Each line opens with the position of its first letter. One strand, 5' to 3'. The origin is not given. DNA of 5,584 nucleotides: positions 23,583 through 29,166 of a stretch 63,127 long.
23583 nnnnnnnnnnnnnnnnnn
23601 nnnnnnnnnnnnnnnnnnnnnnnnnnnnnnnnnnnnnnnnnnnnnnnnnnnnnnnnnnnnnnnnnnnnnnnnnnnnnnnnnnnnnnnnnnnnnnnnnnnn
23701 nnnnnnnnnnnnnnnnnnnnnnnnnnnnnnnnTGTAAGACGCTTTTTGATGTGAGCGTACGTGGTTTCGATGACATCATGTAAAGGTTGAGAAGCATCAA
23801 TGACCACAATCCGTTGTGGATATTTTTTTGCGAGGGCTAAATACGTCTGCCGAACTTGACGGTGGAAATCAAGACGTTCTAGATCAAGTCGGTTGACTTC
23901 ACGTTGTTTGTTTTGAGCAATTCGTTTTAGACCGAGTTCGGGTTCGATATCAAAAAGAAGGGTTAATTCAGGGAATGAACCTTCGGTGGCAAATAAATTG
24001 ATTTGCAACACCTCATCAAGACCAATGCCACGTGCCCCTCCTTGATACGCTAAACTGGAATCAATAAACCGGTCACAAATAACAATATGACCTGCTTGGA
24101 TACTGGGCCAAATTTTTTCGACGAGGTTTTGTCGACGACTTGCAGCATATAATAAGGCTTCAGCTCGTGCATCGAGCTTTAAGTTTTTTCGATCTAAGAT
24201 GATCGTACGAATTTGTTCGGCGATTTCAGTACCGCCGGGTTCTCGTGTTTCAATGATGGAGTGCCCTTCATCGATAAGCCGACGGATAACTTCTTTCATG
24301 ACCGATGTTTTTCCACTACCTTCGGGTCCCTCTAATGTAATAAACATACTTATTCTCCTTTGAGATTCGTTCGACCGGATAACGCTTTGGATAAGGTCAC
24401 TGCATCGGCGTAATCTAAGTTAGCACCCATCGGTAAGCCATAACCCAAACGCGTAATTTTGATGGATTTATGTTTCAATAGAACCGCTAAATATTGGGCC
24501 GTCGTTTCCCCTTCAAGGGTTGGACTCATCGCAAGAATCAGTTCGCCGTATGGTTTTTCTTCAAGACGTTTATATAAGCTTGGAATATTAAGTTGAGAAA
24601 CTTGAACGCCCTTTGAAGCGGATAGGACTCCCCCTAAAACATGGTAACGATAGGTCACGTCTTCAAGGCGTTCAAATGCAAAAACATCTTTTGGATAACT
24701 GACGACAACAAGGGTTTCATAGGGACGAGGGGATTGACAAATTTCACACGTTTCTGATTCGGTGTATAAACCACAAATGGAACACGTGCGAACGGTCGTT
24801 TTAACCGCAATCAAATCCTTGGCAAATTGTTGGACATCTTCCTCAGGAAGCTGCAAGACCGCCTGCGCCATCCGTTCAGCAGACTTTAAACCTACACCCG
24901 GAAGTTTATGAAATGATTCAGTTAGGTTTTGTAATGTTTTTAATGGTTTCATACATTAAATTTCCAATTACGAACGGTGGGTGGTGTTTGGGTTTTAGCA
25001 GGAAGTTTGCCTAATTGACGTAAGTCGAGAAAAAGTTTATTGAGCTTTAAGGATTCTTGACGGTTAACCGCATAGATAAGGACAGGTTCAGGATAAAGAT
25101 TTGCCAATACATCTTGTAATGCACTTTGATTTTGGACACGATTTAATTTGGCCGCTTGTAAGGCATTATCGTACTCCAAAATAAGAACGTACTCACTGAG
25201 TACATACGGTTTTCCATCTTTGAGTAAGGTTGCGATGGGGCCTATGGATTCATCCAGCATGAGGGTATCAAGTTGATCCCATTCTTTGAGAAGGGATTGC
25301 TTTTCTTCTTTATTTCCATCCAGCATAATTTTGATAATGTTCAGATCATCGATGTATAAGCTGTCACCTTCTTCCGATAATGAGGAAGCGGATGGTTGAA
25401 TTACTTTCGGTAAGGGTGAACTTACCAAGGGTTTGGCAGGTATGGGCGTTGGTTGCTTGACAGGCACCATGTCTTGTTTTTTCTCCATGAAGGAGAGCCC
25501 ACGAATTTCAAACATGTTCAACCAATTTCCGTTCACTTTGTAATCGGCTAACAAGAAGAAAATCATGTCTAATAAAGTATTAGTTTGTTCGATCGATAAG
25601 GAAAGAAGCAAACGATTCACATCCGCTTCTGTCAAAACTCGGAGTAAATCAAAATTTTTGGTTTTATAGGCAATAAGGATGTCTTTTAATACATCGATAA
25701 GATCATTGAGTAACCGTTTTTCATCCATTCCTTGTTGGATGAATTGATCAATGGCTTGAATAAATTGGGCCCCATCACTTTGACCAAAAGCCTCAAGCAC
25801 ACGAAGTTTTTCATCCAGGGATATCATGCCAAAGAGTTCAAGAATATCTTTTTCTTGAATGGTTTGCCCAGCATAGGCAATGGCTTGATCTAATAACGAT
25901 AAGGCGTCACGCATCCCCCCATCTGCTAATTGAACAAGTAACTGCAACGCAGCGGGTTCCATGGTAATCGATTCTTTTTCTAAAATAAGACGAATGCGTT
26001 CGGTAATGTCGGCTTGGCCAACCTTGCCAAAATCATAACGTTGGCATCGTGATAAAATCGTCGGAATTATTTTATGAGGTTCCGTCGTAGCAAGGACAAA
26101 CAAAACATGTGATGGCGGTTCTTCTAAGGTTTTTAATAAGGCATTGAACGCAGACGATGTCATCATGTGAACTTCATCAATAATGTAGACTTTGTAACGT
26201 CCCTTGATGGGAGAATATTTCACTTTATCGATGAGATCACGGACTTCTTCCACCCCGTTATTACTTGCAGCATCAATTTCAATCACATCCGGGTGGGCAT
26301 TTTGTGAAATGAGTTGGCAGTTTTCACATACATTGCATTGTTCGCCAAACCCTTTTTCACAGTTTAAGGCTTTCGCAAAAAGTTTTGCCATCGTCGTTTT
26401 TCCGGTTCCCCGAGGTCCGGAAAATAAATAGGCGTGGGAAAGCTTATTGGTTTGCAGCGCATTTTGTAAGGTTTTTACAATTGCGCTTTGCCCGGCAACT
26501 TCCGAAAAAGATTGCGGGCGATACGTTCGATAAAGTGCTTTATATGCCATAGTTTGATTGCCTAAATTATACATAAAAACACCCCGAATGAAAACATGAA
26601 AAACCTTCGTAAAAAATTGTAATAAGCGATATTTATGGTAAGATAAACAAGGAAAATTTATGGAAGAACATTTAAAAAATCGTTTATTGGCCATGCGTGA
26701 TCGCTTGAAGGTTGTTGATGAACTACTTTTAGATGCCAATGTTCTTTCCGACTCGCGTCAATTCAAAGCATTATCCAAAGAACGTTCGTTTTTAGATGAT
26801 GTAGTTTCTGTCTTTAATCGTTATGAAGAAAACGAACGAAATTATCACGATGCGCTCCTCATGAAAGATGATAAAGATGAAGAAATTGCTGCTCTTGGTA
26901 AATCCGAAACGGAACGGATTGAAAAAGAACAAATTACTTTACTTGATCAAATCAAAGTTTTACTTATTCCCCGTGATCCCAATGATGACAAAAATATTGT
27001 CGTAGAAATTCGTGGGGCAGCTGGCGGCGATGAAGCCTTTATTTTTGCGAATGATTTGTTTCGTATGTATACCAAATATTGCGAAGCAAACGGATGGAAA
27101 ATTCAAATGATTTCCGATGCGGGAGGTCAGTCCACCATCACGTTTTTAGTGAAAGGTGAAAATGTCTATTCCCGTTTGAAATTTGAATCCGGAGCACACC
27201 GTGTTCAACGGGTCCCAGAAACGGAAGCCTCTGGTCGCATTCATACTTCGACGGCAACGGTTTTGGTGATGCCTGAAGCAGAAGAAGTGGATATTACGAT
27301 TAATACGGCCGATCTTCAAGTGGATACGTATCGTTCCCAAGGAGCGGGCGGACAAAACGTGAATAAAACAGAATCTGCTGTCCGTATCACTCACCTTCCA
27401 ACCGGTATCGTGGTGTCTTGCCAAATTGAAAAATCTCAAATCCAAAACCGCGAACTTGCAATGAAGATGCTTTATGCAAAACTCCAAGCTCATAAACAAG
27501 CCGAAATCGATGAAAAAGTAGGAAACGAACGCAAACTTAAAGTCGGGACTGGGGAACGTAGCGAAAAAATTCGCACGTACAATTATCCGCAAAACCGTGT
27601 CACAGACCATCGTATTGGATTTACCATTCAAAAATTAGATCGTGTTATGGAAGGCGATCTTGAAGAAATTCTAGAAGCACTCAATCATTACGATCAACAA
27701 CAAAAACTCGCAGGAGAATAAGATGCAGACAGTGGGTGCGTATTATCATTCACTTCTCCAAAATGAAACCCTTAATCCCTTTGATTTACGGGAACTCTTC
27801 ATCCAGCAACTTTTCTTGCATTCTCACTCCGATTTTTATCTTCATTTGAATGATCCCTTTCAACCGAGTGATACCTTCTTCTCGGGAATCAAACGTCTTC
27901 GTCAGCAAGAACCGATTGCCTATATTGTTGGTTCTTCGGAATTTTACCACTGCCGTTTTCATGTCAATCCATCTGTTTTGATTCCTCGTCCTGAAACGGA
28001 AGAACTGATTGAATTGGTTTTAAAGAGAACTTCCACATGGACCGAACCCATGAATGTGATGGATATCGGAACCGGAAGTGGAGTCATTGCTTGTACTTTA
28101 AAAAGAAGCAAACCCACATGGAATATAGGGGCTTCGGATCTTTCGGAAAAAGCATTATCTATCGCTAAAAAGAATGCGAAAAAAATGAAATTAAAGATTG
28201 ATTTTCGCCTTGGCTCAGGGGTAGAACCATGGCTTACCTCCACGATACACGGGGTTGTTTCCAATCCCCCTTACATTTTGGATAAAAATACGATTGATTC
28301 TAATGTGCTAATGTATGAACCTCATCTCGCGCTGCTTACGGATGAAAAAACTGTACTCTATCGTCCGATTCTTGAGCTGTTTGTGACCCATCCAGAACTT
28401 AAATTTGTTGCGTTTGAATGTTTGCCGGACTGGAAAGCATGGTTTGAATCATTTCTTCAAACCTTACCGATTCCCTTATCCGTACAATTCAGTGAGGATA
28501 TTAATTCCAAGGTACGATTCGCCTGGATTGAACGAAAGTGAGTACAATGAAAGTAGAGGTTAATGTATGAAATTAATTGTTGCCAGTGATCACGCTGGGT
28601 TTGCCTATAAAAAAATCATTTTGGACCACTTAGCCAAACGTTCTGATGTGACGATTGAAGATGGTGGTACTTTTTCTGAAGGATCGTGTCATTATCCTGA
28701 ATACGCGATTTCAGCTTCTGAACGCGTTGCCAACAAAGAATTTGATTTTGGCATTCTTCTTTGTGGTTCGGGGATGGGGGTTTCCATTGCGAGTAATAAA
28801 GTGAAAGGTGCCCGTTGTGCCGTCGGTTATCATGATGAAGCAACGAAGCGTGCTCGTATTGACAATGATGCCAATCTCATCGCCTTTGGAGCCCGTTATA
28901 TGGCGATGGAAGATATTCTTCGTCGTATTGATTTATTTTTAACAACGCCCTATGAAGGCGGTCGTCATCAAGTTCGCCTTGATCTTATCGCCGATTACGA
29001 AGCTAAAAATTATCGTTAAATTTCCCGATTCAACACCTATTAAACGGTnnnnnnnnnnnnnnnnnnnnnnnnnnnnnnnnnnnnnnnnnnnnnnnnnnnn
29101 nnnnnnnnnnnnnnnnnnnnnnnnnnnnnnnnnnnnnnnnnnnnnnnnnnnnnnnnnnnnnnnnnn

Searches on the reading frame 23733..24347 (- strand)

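Call 9: search_protein_families(library=pfam, proteins=[window:23733-24347:-], max_evalue=0.001)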
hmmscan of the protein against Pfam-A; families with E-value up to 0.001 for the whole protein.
window:23733-24347:- (205 aa): 4 families
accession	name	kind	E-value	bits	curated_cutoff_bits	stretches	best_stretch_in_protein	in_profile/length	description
PF02223.23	Thymidylate_kin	-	3.1e-52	177.4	27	1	5-192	1-181/185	Thymidylate kinase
PF13521.12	AAA_28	-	5.2e-06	27.2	27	1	3-173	2-150/164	AAA domain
PF13401.12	AAA_22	-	7.4e-06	26.7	27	1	2-80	7-76/130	AAA domain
PF13191.12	AAA_16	-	0.00068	20.6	32.6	0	3-185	27-140/167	AAA ATPase domain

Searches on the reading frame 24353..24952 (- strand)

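Call 9: search_protein_families(library=pfam, proteins=[window:24353-24952:-], max_evalue=0.001)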
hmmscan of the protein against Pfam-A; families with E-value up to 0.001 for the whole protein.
window:24353-24952:- (200 aa): 5 families
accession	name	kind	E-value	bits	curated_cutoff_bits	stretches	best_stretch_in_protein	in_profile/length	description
PF13662.12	Toprim_4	-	6.3e-17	62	25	1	80-169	2-84/85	Toprim domain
PF21176.3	RecR_HhH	-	8.4e-13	48.4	27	1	7-49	1-43/45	RecR, helix-hairpin-helix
PF21175.2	RecR_C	-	5.4e-11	42.1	22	1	172-195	1-24/24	RecR, C-terminal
PF01751.28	Toprim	-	1.1e-07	32.3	23.1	1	80-168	1-95/96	Toprim domain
PF02132.21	RecR_ZnF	-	5e-06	26.6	22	1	54-74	1-21/21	RecR, Cys4-zinc finger domain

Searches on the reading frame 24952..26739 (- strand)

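Call 9: search_protein_families(library=pfam, proteins=[window:24952-26739:-], max_evalue=0.001)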
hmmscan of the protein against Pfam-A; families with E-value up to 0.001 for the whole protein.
window:24952-26739:- (596 aa): 15 families
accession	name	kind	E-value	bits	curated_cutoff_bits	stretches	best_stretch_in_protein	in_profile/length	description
PF13177.12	DNA_pol3_delta2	-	1.4e-52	178.4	27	1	84-239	2-159/161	DNA polymerase III, delta subunit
PF22608.2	DNAX_ATPase_lid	-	4.6e-18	65.2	27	1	245-291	2-48/49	DNA polymerase III clamp loader subunit, ATPase lid domain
PF00004.35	AAA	-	9.1e-16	58.9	21.2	1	105-234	2-125/131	ATPase family associated with various cellular activities (AAA)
PF07728.20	AAA_5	-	4.3e-07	30.5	22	1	105-208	3-93/139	AAA domain (dynein-related subfamily)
PF05496.18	RuvB_N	-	1.4e-06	28.6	27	1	74-128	2-60/159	Holliday junction DNA helicase RuvB P-loop domain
PF13401.12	AAA_22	-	3.1e-06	27.9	27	1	105-217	9-121/130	AAA domain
PF13604.12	AAA_30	-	3.9e-06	27.2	27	1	103-215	20-122/191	AAA domain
PF13173.12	AAA_14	-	1.8e-05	25.2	27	1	103-208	4-88/129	AAA domain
PF04851.21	ResIII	-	3.5e-05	24.2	22.5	0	152-207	104-152/164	Type III restriction enzyme, res subunit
PF06068.19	TIP49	-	6.2e-05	22.8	23.8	0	152-219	247-311/347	TIP49 P-loop domain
PF13191.12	AAA_16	-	8.1e-05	23.6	32.6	0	81-137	2-62/167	AAA ATPase domain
PF03215.21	Rad17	-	9.6e-05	22.8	23.8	1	69-126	9-70/186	Rad17 P-loop domain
PF12169.13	DNA_pol3_gamma3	-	0.0001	22.6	24.4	1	295-373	2-80/143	DNA polymerase III subunits gamma and tau domain III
PF16193.11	AAA_assoc_2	-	0.00023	21.8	34.3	1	255-299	2-51/81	AAA C-terminal domain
PF13245.12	AAA_19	-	0.00078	20.1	25.1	0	94-215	4-123/134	AAA domain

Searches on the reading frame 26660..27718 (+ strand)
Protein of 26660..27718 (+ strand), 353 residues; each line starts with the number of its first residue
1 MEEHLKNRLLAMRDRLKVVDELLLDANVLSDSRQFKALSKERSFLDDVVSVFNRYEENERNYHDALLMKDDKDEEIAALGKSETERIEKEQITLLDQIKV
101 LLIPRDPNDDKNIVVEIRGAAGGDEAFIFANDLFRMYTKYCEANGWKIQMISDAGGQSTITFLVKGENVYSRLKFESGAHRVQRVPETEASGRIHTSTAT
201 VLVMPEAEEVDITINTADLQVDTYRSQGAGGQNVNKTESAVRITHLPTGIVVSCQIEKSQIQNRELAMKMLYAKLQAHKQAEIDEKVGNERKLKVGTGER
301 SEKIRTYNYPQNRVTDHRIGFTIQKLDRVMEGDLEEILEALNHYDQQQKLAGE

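Call 9: search_protein_families(library=pfam, proteins=[window:26660-27718:+], max_evalue=0.001)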
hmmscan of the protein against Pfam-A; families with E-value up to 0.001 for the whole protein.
window:26660-27718:+ (353 aa): 2 families
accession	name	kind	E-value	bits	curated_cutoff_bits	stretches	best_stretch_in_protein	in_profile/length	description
PF03462.23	PCRF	-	8.2e-62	208.9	24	1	13-201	2-194/194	PCRF domain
PF00472.26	RF-1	-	4.5e-42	143.1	35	1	208-318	1-116/116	RF-1 domain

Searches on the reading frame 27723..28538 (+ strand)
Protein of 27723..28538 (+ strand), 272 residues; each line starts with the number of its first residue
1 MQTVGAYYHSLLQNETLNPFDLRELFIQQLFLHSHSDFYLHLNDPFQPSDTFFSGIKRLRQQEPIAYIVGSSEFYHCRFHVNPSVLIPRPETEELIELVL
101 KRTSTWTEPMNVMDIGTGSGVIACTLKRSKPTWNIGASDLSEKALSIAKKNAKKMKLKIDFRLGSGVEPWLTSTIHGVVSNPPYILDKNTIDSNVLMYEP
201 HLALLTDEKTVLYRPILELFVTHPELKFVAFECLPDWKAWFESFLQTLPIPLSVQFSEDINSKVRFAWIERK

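Call 10: search_protein_families(library=pfam, proteins=[window:27723-28538:+], max_evalue=0.001)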
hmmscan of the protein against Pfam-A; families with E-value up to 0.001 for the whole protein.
window:27723-28538:+ (272 aa): 7 families
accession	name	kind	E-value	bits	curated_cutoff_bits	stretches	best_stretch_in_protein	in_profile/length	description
PF05175.20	MTS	-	1.1e-12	48.4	23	1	109-190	32-114/170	Methyltransferase small domain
PF13649.12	Methyltransf_25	-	1.1e-06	29.7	27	1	112-167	1-56/97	Methyltransferase domain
PF13847.12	Methyltransf_31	-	3.3e-06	27.3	27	1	110-164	5-61/145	Methyltransferase domain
PF12847.13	Methyltransf_18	-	3.7e-06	27.5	27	1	108-176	14-84/151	Methyltransferase domain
PF06325.19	PrmA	-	2.9e-05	24.2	22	1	108-163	161-215/296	Ribosomal protein L11 methyltransferase (PrmA)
PF17827.6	PrmC_N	-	0.00021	22.2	23.4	1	24-70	23-71/71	PrmC N-terminal domain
PF08241.18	Methyltransf_11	-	0.00059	20.9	21.2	1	114-168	2-53/95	Methyltransferase domain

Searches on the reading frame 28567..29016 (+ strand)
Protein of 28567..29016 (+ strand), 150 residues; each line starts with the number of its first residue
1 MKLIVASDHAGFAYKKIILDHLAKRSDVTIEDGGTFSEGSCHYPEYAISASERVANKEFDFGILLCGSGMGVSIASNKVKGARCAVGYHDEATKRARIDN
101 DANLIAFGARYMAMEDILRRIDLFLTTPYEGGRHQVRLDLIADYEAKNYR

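Call 10: search_protein_families(library=pfam, proteins=[window:28567-29016:+], max_evalue=0.001)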
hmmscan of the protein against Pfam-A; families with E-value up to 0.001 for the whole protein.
window:28567-29016:+ (150 aa): 1 family
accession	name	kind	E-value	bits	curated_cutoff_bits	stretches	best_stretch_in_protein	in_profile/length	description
PF02502.23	LacAB_rpiB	-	3.7e-43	147.2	24.7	1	4-141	2-138/138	Ribose/Galactose Isomerase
